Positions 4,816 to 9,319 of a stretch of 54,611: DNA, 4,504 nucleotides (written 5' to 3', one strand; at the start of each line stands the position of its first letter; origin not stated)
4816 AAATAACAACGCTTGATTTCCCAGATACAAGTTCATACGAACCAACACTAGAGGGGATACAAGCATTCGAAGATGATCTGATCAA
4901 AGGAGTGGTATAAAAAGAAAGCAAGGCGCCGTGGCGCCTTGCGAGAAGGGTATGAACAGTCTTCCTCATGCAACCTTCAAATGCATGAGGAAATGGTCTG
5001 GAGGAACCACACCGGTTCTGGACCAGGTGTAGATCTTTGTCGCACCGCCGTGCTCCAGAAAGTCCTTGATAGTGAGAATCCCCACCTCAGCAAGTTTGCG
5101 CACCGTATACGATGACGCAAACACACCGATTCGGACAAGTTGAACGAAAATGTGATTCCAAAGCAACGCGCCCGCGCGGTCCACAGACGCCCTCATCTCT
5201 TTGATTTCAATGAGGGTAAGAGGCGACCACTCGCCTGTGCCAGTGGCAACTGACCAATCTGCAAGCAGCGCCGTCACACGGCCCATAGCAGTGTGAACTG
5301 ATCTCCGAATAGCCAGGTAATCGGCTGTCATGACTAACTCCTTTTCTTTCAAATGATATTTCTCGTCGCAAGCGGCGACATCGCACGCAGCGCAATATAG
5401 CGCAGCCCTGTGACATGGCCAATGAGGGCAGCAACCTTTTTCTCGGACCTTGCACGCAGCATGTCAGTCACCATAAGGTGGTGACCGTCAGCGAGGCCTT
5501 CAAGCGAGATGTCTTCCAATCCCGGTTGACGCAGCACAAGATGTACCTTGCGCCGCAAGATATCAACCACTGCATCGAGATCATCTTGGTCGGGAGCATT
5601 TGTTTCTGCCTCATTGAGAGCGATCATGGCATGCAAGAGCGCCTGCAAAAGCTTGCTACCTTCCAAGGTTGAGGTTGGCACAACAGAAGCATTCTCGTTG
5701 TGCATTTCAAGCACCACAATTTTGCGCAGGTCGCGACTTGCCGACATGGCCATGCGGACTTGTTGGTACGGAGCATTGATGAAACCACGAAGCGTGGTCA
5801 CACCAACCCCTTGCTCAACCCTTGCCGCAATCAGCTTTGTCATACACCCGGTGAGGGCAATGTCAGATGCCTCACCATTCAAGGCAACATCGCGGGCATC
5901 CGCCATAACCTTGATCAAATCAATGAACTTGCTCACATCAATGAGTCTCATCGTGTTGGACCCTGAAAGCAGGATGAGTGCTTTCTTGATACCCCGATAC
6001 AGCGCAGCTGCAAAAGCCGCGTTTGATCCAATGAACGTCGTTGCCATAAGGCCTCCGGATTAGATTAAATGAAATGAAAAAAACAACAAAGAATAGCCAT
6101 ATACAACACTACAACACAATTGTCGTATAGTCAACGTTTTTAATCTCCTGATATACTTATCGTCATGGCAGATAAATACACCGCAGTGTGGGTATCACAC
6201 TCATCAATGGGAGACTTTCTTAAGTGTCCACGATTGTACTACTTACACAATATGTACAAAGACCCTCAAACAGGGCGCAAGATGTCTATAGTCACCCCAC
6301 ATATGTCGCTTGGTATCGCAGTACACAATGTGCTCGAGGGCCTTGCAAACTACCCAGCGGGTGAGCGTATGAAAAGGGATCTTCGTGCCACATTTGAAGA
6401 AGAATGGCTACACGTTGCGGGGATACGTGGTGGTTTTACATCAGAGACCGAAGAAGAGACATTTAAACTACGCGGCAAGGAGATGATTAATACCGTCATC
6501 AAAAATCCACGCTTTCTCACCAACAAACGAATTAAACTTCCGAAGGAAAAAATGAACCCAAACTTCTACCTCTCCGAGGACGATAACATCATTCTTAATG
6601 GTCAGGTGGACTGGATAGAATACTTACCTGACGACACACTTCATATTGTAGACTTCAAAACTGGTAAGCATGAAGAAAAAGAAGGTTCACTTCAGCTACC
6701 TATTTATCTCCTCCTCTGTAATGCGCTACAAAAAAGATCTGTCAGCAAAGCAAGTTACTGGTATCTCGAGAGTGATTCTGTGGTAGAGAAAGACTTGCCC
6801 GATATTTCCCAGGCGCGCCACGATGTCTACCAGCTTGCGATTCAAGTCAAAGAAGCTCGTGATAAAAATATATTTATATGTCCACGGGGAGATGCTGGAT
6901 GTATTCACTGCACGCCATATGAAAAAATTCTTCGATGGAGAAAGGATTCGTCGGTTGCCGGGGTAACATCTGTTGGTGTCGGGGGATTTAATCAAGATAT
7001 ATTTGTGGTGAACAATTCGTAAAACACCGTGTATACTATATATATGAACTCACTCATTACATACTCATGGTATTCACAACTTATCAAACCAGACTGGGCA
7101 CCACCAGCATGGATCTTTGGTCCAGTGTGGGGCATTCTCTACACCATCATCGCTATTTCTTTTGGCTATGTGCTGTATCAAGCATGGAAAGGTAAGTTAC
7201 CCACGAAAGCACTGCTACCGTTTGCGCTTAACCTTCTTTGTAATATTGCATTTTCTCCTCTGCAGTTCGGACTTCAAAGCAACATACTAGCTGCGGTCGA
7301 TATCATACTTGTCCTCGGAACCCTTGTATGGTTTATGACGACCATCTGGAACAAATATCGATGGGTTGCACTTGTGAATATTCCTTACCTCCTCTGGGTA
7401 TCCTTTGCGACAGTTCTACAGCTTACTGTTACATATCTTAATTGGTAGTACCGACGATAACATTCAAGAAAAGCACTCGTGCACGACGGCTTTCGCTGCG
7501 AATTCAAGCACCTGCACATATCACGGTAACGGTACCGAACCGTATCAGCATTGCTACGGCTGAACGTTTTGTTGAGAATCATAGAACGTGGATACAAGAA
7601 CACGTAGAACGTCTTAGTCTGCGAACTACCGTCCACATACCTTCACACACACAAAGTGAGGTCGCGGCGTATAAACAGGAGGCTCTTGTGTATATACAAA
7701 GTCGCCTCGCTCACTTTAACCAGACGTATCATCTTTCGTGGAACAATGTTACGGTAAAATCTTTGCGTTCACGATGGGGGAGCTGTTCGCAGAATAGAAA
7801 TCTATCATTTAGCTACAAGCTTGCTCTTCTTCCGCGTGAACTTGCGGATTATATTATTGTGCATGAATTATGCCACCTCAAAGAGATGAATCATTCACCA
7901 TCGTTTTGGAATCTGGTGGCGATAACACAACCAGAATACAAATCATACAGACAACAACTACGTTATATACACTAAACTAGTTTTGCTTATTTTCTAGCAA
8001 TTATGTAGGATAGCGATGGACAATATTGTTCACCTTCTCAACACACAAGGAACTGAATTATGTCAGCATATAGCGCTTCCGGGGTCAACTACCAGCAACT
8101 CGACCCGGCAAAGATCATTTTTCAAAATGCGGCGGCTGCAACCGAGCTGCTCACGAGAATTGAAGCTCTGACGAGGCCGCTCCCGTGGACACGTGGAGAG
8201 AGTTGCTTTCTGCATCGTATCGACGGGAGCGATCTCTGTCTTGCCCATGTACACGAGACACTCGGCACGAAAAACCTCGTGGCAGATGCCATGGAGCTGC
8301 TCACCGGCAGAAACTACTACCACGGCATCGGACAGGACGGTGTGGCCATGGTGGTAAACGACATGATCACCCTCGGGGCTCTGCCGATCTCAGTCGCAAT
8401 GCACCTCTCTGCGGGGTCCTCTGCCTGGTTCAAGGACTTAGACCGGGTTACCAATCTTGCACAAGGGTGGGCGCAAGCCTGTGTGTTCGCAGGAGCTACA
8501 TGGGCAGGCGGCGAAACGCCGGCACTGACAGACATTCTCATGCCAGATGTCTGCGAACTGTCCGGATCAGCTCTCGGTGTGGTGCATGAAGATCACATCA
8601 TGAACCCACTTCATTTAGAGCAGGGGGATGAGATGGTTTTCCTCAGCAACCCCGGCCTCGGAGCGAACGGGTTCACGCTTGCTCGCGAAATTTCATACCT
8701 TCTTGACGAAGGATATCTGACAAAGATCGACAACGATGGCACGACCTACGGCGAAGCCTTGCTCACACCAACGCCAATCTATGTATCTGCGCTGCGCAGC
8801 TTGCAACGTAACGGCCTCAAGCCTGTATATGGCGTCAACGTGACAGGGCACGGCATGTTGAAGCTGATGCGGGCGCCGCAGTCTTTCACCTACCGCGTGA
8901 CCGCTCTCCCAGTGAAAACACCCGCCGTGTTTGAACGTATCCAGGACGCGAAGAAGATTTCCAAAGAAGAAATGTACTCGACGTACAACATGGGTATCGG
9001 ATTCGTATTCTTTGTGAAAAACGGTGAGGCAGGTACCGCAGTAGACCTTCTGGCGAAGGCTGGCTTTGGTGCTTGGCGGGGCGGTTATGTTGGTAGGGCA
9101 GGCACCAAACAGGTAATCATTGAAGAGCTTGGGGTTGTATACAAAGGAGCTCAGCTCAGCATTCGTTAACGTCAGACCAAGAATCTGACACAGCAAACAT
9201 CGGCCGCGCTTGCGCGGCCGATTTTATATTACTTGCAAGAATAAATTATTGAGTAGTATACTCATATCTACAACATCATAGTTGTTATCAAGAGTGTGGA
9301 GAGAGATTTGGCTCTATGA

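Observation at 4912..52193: Ten GC-rich, Shine-Dalgarno-bearing cassettes (mostly ORFans) embedded in a low-GC, SD-poor housekeeping backbone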

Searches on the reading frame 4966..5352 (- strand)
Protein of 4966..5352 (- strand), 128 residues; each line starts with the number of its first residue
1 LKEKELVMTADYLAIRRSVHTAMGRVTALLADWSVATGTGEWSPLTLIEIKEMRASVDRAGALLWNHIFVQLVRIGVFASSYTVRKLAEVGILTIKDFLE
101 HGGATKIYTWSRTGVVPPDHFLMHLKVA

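Call 6: search_protein_families(library=pfam, proteins=[window:4966-5352:-], max_evalue=0.1)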
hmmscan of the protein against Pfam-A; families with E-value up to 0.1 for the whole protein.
window:4966-5352:- (128 aa): 0 families

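Call 18: search_protein_families(library=ncbifam, proteins=[window:4966-5352:-], max_evalue=0.1)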
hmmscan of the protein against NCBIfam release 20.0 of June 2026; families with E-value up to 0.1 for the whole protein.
window:4966-5352:- (128 aa): 0 families

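Call 19: search_protein_families(library=phrogs, proteins=[window:4966-5352:-], max_evalue=0.1)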
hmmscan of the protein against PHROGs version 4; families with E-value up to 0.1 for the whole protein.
window:4966-5352:- (128 aa): 0 families

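Call 49: search_protein_families(library=padloc, proteins=[window:4966-5331:-], max_evalue=0.1)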
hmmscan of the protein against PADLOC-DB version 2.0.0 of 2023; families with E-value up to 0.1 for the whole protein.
window:4966-5331:- (121 aa): 0 families

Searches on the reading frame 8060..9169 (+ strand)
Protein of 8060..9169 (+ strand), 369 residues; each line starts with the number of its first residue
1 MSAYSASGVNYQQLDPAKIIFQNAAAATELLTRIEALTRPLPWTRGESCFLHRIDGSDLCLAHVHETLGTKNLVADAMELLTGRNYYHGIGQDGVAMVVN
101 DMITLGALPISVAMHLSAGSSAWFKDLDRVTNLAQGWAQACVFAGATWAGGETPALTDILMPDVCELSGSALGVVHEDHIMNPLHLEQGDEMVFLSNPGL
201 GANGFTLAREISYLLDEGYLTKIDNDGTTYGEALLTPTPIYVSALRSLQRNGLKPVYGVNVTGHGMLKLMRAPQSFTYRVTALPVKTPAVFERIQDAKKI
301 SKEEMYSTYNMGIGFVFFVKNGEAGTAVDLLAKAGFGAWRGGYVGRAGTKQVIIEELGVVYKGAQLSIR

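Call 6: search_protein_families(library=pfam, proteins=[window:8060-9169:+], max_evalue=0.1)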
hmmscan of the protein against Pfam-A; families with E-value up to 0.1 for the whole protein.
window:8060-9169:+ (369 aa): 2 families
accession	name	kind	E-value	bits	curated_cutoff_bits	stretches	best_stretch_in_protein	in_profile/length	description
PF00586.29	AIRS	-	1.5e-09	38.7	24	1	59-175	13-112/112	AIR synthase related protein, N-terminal domain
PF02769.27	AIRS_C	-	6.1e-08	33.4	23.1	1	188-353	2-154/156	AIR synthase related protein, C-terminal domain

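Call 18: search_protein_families(library=ncbifam, proteins=[window:8060-9169:+], max_evalue=0.1)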
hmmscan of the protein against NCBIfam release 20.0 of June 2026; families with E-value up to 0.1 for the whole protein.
window:8060-9169:+ (369 aa): 5 families
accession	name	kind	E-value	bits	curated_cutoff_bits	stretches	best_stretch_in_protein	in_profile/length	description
TIGR00878.1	purM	equivalog_domain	8.7e-50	169.8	236.35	1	57-344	50-329/332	phosphoribosylformylglycinamidine cyclo-ligase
NF004351.0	PRK05731.1-4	equivalog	0.00015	21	324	1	88-211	72-186/321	thiamine-phosphate kinase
TIGR01379.1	thiL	equivalog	0.0035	16.4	184.15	1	90-239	60-192/320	thiamine-phosphate kinase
TIGR02124.1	hypE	equivalog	0.015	14.3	251.6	1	90-207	65-176/332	hydrogenase expression/formation protein HypE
TIGR03267.1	methan_mark_2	hypoth_equivalog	0.029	13.5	365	0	86-194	75-170/323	methanogenesis marker 2 protein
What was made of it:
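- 7976..9228 (+): Cassette B. ORF 8060-9169 (369 aa), a divergent PurM-like AIR-synthase-related protein. Terminator at 9199-9222. TIGR00878 scores 170 bits, below the 236 cut-off (calls 6, 18).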

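Call 19: search_protein_families(library=phrogs, proteins=[window:8060-9169:+], max_evalue=0.1)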
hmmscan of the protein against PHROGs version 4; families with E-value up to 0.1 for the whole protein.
window:8060-9169:+ (369 aa): 1 family
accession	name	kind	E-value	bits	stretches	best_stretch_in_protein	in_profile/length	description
phrog_1207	-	moron, auxiliary metabolic gene and host takeover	4e-35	122.5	1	77-342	55-306/311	phosphoribosylaminoimidazole synthetase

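Call 28: find_homologous_proteins(query=window:8060-9169:+)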
Query window:8060-9169:+ (369 aa): 3844 proteins with E <= 0.001 among 8000 candidates; the best 120 are listed.
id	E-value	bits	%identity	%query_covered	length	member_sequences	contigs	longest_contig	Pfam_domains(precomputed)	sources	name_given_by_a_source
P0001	1.3e-246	835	100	100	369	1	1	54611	PF00586.30,PF02769.28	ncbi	-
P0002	1.5e-234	796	96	100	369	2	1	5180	PF00586.30,PF02769.28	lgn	-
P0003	9.4e-102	359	49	99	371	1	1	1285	PF00586.30,PF02769.28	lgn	-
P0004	1.9e-95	338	47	99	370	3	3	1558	PF00586.30,PF02769.28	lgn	-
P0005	1.1e-94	336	45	99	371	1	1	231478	PF00586.30,PF02769.28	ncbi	-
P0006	1.7e-94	335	47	99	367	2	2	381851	PF00586.30,PF02769.28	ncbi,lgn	ncbi:MAG: AIR synthase-related protein [Patescibacteria group bacterium]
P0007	4.5e-94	334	47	99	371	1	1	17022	PF00586.30,PF02769.28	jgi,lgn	jgi:phosphoribosylformylglycinamidine cyclo-ligase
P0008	4.6e-94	333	47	99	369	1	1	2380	PF00586.30,PF02769.28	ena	-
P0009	6.0e-94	333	47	99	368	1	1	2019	PF00586.30,PF02769.28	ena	-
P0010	6.1e-94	333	47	99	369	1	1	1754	PF00586.30,PF02769.28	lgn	-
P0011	1.6e-93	332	47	99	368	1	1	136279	PF00586.30,PF02769.28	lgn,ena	-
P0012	2.5e-93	331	48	99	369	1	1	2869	PF00586.30,PF02769.28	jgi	jgi:phosphoribosylformylglycinamidine cyclo-ligase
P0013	2.9e-93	331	46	99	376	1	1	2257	PF00586.30,PF02769.28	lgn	-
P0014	4.4e-93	330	46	99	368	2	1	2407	PF00586.30,PF02769.28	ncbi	-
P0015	5.0e-93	330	49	95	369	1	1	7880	PF00586.30,PF02769.28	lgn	-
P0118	1.7e-89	318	45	99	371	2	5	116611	PF00586.30,PF02769.28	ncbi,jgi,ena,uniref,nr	ncbi:hypothetical protein A2995_01080 [Candidatus Nomurabacteria bacterium RIFCSPLOWO2_01_FULL_33_24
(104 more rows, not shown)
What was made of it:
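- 7976..9228 (+): 44-49% identical to more than 3800 homologues, several named as Patescibacteria proteins (call 28).
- On Horizontally acquired genomic islet: B is 44-49% identical to all its homologues (call 28).
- On PurM (AIR synthetase, TIGR00878 equivalog), for B: B belongs to a distinct family of about 368 aa called 'AIR synthase-related' (call 28).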

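Call 29: find_encoding_contigs(protein=P0001, flank=10000, max_places=3)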
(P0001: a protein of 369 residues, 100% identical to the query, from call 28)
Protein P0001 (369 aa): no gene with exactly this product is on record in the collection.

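Call 30: find_encoding_contigs(protein=P0002, flank=10000, max_places=5)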
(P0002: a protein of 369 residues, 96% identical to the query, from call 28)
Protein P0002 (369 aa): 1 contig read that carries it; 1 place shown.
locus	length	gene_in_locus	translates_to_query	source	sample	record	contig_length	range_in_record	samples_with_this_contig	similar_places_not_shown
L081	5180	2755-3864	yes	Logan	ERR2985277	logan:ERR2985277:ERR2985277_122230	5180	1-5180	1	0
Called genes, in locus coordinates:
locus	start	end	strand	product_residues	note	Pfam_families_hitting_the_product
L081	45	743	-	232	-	-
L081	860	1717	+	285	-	PF12705:PDDEXK_1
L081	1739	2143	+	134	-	PF03073:TspO_MBR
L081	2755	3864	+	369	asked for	PF00586:AIRS, PF02769:AIRS_C (weak)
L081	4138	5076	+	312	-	PF00438:S-AdoMet_synt_N, PF02772:S-AdoMet_synt_M, PF02773:S-AdoMet_synt_C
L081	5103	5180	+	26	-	?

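Call 33: find_encoding_contigs(protein=P0005, flank=8000, max_places=2)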
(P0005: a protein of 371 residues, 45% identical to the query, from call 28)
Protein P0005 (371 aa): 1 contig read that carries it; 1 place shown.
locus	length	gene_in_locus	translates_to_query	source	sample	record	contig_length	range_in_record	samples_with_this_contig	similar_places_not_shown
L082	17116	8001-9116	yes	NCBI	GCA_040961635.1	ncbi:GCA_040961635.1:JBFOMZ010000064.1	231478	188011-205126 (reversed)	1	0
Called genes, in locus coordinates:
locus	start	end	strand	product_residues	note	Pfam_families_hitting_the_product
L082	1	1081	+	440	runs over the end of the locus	-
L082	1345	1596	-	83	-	-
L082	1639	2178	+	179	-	-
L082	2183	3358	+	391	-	PF13509:S1_2 (faint), PF21710:Spt6_S1 (faint), PF23459:S1_RRP5 (faint), PF00575:S1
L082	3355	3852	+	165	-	PF13483:Lactamase_B_3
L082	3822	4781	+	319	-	PF01368:DHH, PF02272:DHHA1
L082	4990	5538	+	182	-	-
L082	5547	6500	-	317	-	-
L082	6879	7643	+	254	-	-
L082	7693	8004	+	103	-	-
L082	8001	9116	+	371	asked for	PF00586:AIRS, PF02769:AIRS_C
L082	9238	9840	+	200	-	PF02777:Sod_Fe_C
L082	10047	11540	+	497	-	-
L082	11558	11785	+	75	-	-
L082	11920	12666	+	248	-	PF01209:Ubie_methyltran, PF05148:Methyltransf_8 (faint), PF13489:Methyltransf_23, PF02353:CMAS (weak), PF13847:Methyltransf_31, PF08241:Methyltransf_11, PF08242:Methyltransf_12, PF13649:Methyltransf_25, +1 more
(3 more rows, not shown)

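Call 34: find_encoding_contigs(protein=P0118, flank=8000, max_places=2)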
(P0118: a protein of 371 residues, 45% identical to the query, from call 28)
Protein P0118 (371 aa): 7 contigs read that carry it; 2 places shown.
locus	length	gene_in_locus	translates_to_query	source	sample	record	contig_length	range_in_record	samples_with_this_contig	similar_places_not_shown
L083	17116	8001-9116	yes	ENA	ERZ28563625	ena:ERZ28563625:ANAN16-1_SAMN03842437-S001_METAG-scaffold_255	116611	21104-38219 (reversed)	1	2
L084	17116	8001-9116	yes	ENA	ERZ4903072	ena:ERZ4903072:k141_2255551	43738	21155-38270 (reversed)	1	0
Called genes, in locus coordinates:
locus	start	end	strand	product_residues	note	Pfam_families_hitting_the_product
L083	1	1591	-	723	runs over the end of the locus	PF01138:RNase_PH, PF00013:KH_1, PF00575:S1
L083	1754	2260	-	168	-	PF01936:NYN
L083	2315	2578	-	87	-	PF00312:Ribosomal_S15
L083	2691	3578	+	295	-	PF02899:Phage_int_SAM_1, PF13102:Phage_int_SAM_5 (weak), PF13495:Phage_int_SAM_4, PF00589:Phage_integrase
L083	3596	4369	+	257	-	PF03372:Exo_endo_phos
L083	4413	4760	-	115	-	-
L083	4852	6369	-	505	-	PF01743:PolyA_pol, PF12627:PolyA_pol_RNAbd, PF01966:HD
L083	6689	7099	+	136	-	PF02021:UPF0102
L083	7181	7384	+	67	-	-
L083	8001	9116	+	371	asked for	PF00586:AIRS, PF02769:AIRS_C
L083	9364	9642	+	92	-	-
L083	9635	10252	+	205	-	PF07963:N_methyl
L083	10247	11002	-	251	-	PF01978:TrmB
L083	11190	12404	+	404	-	PF04055:Radical_SAM (weak), PF13186:SPASM (weak)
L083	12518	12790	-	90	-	PF00216:Bac_DNA_binding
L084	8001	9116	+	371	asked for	PF00586:AIRS, PF02769:AIRS_C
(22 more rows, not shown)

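Call 45: find_related_loci(query=A1, collection=viral_contigs, flank=6000)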
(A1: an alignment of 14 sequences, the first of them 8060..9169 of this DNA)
Query A1 (369 aa) in viral_contigs; peptide patterns used: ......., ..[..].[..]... (x = any residue, [..] = any of these).
42 stretches matched a pattern, but none encodes a relative of the query by tblastn (E <= 1e-3).
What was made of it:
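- The B family has no relative in IMG/VR (call 45).
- Tried and rejected: Phage origin for B. There are no relatives in IMG/VR (call 45).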

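Call 53: find_related_loci(query=A1, collection=metagenome_contigs, flank=6000)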
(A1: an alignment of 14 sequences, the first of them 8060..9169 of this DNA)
Query A1 (369 aa) in metagenome_contigs; peptide patterns used: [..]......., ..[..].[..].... (x = any residue, [..] = any of these).
600 stretches matched a pattern (row limit reached: there are more); 594 encode a relative of the query (tblastn E <= 1e-3); the best 80 are kept; 80 distinct loci.
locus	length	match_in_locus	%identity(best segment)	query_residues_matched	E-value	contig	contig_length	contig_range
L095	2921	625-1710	46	4-369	3e-101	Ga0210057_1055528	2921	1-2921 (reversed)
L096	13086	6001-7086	46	4-369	5e-96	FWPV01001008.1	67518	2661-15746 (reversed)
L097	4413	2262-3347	46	4-369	1e-96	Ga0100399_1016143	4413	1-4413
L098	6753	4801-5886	46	4-369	3e-96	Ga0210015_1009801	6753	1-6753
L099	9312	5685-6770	46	4-369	7e-96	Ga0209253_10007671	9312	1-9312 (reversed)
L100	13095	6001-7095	45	4-369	7e-96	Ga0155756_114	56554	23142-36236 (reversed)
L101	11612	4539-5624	46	4-369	2e-95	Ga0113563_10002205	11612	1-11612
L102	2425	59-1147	45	3-369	2e-98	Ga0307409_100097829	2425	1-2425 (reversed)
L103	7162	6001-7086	44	4-369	1e-94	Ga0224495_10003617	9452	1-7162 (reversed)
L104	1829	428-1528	45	4-369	2e-100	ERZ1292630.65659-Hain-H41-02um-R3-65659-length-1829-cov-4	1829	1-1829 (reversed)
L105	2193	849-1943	44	4-369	5e-99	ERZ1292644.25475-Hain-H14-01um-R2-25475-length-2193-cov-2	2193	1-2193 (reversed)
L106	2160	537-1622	46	4-369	2e-98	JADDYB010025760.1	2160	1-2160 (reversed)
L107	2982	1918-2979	45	4-358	3e-96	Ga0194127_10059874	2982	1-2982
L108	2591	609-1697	45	4-369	1e-96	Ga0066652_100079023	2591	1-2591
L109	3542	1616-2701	45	4-369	8e-95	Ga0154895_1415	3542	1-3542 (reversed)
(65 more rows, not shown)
